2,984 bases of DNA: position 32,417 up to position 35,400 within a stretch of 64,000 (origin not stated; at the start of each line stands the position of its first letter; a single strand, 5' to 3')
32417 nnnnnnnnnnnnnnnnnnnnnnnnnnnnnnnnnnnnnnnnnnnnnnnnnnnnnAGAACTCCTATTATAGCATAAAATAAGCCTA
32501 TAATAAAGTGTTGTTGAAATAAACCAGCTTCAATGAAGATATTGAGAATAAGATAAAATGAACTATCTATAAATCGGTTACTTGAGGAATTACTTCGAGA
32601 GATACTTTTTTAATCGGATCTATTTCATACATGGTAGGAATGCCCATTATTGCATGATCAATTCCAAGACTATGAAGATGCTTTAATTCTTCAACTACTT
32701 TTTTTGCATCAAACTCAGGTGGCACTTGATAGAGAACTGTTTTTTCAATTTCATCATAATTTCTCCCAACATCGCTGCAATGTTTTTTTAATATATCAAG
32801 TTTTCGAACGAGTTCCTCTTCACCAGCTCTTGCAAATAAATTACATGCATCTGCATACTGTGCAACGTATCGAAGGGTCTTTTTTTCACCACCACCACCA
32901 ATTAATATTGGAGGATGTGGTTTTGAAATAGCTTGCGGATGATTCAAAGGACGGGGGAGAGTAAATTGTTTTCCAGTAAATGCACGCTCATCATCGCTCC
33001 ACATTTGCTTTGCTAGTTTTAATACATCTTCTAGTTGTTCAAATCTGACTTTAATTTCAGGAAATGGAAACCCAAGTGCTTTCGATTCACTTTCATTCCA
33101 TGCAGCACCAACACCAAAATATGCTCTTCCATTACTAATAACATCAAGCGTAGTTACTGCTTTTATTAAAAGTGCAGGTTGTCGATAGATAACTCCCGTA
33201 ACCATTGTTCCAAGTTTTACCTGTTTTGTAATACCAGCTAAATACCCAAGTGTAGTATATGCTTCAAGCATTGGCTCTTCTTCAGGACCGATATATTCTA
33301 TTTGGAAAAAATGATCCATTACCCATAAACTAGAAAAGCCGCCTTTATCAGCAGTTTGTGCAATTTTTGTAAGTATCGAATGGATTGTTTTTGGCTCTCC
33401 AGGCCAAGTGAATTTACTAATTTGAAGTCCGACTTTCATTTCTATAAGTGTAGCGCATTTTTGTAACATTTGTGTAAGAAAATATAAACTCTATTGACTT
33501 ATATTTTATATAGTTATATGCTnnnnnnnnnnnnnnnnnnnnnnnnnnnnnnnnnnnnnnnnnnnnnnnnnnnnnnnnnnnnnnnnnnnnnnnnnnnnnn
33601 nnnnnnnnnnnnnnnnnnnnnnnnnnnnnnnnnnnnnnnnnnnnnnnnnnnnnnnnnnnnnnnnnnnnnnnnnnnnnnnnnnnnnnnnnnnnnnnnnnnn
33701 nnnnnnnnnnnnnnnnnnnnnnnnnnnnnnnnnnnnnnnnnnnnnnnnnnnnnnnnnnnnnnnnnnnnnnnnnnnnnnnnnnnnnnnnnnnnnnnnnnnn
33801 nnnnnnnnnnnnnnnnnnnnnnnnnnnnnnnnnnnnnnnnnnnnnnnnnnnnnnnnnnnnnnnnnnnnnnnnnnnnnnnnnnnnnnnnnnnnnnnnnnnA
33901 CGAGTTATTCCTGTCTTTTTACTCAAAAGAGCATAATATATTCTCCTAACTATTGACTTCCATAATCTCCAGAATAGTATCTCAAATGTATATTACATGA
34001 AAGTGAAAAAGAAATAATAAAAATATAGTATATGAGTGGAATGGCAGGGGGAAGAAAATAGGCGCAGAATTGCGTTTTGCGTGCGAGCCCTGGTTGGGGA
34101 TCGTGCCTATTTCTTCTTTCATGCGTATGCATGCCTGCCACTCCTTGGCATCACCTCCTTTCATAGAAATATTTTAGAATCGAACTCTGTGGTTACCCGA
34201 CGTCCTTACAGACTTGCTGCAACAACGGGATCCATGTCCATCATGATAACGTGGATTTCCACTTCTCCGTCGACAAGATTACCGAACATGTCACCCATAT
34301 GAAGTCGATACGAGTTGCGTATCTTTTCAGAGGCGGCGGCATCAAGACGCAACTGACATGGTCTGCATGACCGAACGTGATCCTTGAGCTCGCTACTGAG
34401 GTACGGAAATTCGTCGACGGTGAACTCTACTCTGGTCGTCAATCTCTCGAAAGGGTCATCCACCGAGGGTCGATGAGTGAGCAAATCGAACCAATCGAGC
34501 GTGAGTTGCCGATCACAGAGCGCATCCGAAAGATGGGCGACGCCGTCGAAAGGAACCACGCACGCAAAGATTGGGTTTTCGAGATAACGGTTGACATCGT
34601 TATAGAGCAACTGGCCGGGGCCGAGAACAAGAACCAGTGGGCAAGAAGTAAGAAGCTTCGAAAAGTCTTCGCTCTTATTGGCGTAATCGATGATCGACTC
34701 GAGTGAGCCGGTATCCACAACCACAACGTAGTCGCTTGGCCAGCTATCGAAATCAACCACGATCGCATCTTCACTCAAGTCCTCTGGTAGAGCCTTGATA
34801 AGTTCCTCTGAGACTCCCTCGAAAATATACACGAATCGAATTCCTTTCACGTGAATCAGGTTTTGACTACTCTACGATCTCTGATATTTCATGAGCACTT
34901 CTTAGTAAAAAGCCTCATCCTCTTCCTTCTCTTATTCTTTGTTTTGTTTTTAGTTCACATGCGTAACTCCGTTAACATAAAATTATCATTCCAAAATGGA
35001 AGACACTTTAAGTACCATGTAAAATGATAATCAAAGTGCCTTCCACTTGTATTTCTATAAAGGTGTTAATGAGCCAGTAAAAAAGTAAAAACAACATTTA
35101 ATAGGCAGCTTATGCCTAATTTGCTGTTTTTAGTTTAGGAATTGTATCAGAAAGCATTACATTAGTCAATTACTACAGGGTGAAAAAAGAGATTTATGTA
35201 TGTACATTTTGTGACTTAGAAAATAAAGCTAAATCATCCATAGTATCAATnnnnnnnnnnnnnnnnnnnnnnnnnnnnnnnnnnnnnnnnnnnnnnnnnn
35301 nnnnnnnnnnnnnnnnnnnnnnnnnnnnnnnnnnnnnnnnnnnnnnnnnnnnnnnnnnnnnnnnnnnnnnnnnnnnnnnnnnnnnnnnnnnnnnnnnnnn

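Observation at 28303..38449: ~10 kb compositionally distinct (GC-elevated) island bounded by AT-rich native genes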

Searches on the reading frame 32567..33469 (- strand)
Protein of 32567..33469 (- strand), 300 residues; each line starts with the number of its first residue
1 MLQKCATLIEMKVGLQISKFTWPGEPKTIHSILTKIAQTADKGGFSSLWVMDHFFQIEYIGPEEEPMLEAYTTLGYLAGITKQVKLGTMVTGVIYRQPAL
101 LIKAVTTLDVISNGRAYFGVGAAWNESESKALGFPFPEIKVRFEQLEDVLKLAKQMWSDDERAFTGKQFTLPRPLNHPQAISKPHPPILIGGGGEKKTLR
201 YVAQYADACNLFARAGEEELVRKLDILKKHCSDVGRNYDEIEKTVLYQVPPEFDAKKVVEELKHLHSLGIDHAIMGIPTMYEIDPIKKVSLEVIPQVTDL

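Call 9: search_protein_families(library=pfam, proteins=[window:32567-33469:-], max_evalue=0.01)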
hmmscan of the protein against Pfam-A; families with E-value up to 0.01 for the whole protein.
window:32567-33469:- (300 aa): 1 family
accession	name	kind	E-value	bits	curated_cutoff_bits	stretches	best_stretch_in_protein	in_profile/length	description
PF00296.26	Bac_luciferase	-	1.6e-34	120.2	27.9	1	33-262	25-241/314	Luciferase-like monooxygenase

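Call 14: search_protein_families(library=ncbifam, proteins=[window:32567-33469:-], max_evalue=0.01)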
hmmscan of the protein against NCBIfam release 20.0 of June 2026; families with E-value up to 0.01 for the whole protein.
window:32567-33469:- (300 aa): 30 families (the best 25 are shown)
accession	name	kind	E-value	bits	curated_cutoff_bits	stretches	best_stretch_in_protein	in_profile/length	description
TIGR03560.1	F420_Rv1855c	subfamily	1.6e-83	280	231.4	1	20-245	2-226/227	TIGR03560 family F420-dependent LLM class oxidoreductase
TIGR03619.1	F420_Rv2161c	subfamily_domain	2e-46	158.6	166.9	1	35-275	2-245/247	TIGR03619 family F420-dependent LLM class oxidoreductase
TIGR03856.1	F420_MSMEG_2906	subfamily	4.1e-38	131.3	243.7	1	33-288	18-243/249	LLM class F420-dependent oxidoreductase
TIGR03621.1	F420_MSMEG_2516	subfamily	1.2e-29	103.4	213.15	1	32-222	15-197/295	TIGR03621 family F420-dependent LLM class oxidoreductase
TIGR03571.1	lucif_BA3436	subfamily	7.7e-23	81.2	303.9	1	34-295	34-302/304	TIGR03571 family LLM class oxidoreductase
TIGR04021.1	LLM_DMSO2_sfnG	equivalog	2.7e-19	69.7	382.95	1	33-209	30-200/350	dimethylsulfone monooxygenase SfnG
TIGR03557.1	F420_G6P_family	subfamily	6.2e-19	68.3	210.4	1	33-225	15-199/316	TIGR03557 family F420-dependent LLM class oxidoreductase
TIGR04465.1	ArgArg_F420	equivalog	2.5e-17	63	470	1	33-208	62-231/364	F420-dependent hydroxymycolic acid dehydrogenase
NF002619.0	PRK02271.1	equivalog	5.3e-17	62.1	276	1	30-247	13-211/329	5,10-methylenetetrahydromethanopterin reductase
TIGR03555.1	F420_mer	equivalog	2.1e-15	56.9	348.7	1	32-244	13-207/325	5,10-methylenetetrahydromethanopterin reductase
TIGR03554.1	F420_G6P_DH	equivalog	1.5e-14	53.8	420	1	33-266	18-248/331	glucose-6-phosphate dehydrogenase (coenzyme-F420)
TIGR03860.1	FMN_nitrolo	subfamily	7.4e-14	51.4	279.7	1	32-158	30-161/422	NtaA/DmoA family FMN-dependent monooxygenase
TIGR03559.1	F420_Rv3520c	subfamily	1.1e-13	50.9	335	1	68-185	38-153/325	LLM class F420-dependent oxidoreductase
TIGR03612.1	RutA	equivalog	9.9e-13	48.3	498.3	1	66-215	63-210/355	pyrimidine utilization protein A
TIGR03564.1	F420_MSMEG_4879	subfamily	2.6e-11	43.7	234.25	1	35-210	3-161/265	TIGR03564 family F420-dependent LLM class oxidoreductase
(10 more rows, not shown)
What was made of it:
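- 32567..33469 (-): F420-dependent luciferase-like oxidoreductase (LLM) of the Rv1855c family. It is the orthologue of the gene that directly follows cofC in relatives. TIGR03560 scores 280 bits against a cutoff of 231 (call 14).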

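Call 61: find_related_loci(query=window:32567-33469:-, collection=metagenome_contigs, flank=10000)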
Query window:32567-33469:- (300 aa) in metagenome_contigs; peptide patterns used: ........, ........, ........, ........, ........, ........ (x = any residue, [..] = any of these).
442 stretches matched a pattern; 395 encode a relative of the query (tblastn E <= 1e-3); the best 80 are kept; 80 distinct loci.
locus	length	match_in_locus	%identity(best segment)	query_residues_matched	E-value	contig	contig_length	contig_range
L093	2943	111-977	72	11-300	5e-151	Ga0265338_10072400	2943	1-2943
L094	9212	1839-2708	68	11-300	4e-135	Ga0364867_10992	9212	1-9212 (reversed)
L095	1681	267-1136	66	11-300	6e-144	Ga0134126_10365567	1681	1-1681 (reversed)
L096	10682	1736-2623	55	5-298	1e-113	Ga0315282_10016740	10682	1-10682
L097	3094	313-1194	55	10-300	5e-116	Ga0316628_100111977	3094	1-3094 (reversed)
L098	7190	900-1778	56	11-300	6e-113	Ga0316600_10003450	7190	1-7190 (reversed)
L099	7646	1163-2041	57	11-300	1e-112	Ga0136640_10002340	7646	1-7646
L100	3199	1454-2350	55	11-300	2e-115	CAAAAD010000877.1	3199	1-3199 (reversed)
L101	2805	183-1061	58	11-300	1e-116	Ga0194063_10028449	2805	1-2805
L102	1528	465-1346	57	10-300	8e-121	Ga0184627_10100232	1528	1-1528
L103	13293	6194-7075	56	10-300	9e-112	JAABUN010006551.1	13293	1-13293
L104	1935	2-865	59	10-297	1e-118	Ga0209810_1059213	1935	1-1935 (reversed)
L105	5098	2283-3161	57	9-300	4e-112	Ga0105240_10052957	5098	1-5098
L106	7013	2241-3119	55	11-300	2e-111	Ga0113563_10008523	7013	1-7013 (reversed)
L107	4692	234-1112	54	11-300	5e-112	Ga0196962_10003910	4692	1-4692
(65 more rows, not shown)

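Call 94: search_protein_families(library=pfam, proteins=[L094:3019-4407:+, L094:4450-4920:+, L094:4924-6186:+, L094:6216-6713:+, L094:7839-9155:+], max_evalue=0.001)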
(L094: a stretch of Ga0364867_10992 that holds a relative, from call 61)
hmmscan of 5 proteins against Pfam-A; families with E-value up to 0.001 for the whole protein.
L094:3019-4407:+ (462 aa): 7 families
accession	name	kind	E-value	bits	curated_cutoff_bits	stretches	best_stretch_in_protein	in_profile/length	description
PF02518.31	HATPase_c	-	3.5e-29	101.9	26.4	1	338-448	2-110/111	Histidine kinase-, DNA gyrase B-, and HSP90-like ATPase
PF00512.31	HisKA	-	1.5e-18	67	26.9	1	223-291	1-66/66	His Kinase A (phospho-acceptor) domain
PF13426.13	PAS_9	-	6e-13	49.4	27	1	120-216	2-103/103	PAS domain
PF00989.32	PAS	-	3.4e-12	46.8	22.6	1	113-214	5-113/113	PAS fold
PF13188.13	PAS_8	-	2.9e-05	24.3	21.8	1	113-158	5-50/65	PAS domain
PF08448.16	PAS_4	-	6.7e-05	23.5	23.1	1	116-218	2-109/110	PAS fold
PF12860.13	PAS_7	-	0.00042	20.9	27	0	115-220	1-113/115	PAS fold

L094:4450-4920:+ (156 aa): 1 family
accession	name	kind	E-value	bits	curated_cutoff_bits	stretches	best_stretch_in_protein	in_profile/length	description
PF00072.30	Response_reg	-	9.1e-20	71.3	30.2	1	38-151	1-110/111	Response regulator receiver domain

L094:4924-6186:+ (420 aa): 1 family
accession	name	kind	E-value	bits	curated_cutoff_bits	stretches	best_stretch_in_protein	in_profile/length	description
PF12708.12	Pect-lyase_RHGA_epim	-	3.5e-06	27.4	27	1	94-228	11-142/213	Rhamnogalacturonase A/epimerase, pectate lyase-like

L094:6216-6713:+ (165 aa): 3 families
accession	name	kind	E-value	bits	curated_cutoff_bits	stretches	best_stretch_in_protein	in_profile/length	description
PF00132.30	Hexapep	-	6.6e-18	64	27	1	111-145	2-36/36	Bacterial transferase hexapeptide (six repeats)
PF14602.12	Hexapep_2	-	2.8e-14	53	27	1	111-145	2-34/34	Hexapeptide repeat of succinyl-transferase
PF25084.1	LbH_EIF2B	-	0.00015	22.2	54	0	113-145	64-95/105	EIF2B subunit epsilon LbH domain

L094:7839-9155:+ (438 aa): 4 families
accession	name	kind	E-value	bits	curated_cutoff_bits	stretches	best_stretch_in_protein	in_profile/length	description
PF00113.28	Enolase_C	-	1.1e-120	402.9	21.5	1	151-436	2-294/296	Enolase, C-terminal TIM barrel domain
PF03952.21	Enolase_N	-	4.2e-60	202.1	35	1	3-133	1-131/131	Enolase, N-terminal domain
PF07476.17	MAAL_C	-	2e-05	24.4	27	1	315-398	136-218/249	Methylaspartate ammonia-lyase C-terminus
PF13378.12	MR_MLE_C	-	3.2e-05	24.2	29.4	1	274-402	54-177/219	Enolase C-terminal domain-like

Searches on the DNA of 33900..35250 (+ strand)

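Call 23: search_rna_families(source=window, start=33900, end=35250, threshold=evalue, max_evalue=10)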
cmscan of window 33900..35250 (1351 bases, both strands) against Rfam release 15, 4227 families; matches with E-value up to 10: 8.
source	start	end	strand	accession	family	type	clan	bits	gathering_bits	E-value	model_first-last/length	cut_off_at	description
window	34994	35046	-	RF03171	mir-1012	Gene; miRNA;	-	25.8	70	0.028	1-59/59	no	mir-1012 microRNA precursor family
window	34986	35061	-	RF00746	mir-454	Gene; miRNA;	-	21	60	0.12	1-103/103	no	mir-454 microRNA precursor family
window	34977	35062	-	RF01896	mir-142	Gene; miRNA;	-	19.5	57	0.71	1-85/85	no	mir-142 microRNA precursor family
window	34990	35051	-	RF03360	mir-3156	Gene; miRNA;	-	17.8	76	2.9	1-77/77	no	mir-3156 microRNA precursor family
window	34195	34306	-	RF00383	IS1222_FSE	Cis-reg; frameshift_element;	-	17.4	45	1.4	1-118/118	no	Insertion sequence IS1222 ribosomal frameshifting element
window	34985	35061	-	RF00968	mir-626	Gene; miRNA;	-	16.3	70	6.2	1-84/84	no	mir-626 microRNA precursor family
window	34950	34994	-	RF01167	sn2429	Gene; snRNA; snoRNA; CD-box;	-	16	50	7.1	1-77/77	no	Small nucleolar RNA sn2429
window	34884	34985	-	RF00026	U6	Gene; snRNA; splicing;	CL00009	12.2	44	8.8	1-105/105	no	U6 spliceosomal RNA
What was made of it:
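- On Known structured RNA family: At E<=10 only chance hairpin hits appear in 33900-35250 (call 23).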

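Call 33: search_dna_similar(query=window:33940-35190:+, collection=plasmids, mode=distant, max_evalue=0.001)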
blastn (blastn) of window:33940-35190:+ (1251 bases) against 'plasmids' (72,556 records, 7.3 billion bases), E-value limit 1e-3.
No match.

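Call 34: search_dna_similar(query=window:33940-35190:+, collection=phages, mode=distant, max_evalue=0.001)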
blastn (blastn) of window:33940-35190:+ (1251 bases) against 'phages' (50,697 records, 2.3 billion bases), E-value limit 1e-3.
No match.
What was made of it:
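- Tried and rejected: Distant blastn against plasmids and phages gave no match (calls 33, 34).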
